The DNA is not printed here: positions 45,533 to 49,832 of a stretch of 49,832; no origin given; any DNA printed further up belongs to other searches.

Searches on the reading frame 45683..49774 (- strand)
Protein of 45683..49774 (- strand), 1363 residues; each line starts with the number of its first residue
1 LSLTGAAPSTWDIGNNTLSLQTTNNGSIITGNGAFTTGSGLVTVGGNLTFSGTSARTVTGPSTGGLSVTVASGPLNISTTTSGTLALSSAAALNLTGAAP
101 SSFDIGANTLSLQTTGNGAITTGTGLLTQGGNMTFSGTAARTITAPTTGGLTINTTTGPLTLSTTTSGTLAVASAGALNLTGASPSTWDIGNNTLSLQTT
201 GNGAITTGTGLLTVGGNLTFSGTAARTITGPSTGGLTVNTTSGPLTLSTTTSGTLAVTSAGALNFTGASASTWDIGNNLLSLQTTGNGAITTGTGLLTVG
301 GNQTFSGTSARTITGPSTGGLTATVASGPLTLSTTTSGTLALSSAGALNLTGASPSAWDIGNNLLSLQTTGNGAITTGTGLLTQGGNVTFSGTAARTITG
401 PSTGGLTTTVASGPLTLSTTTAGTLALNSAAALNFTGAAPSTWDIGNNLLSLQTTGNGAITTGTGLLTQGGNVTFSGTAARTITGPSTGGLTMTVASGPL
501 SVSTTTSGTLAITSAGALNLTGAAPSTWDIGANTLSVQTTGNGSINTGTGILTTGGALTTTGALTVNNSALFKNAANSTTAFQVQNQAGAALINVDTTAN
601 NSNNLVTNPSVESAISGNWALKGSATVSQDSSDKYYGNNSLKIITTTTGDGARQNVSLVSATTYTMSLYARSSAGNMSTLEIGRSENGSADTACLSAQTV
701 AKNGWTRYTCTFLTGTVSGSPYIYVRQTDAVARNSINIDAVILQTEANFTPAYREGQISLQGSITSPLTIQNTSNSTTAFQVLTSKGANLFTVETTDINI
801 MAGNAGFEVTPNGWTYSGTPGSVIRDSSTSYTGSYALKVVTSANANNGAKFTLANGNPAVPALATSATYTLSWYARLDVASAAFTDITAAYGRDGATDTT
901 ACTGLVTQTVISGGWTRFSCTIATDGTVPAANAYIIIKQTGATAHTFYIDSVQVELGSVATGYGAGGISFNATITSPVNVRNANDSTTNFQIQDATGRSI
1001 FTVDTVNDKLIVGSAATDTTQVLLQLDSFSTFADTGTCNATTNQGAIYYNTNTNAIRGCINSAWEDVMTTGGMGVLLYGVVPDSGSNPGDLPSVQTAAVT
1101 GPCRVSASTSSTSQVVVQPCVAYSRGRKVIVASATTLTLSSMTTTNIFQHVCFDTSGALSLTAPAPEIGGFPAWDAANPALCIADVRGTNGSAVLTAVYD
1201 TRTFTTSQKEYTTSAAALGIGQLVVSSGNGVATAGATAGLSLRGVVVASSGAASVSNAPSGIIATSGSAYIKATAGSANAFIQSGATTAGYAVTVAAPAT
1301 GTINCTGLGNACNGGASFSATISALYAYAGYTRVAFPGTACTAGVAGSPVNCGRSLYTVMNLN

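Call 81: search_protein_families(library=pfam, proteins=[window:45683-49774:-], max_evalue=0.001)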
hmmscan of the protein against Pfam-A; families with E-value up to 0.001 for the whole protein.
window:45683-49774:- (1363 aa): 1 family
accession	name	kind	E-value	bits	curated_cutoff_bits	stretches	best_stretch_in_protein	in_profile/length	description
PF02018.23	CBM_4_9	-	6.8e-18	65.8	25.9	2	603-719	1-123/136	Carbohydrate binding domain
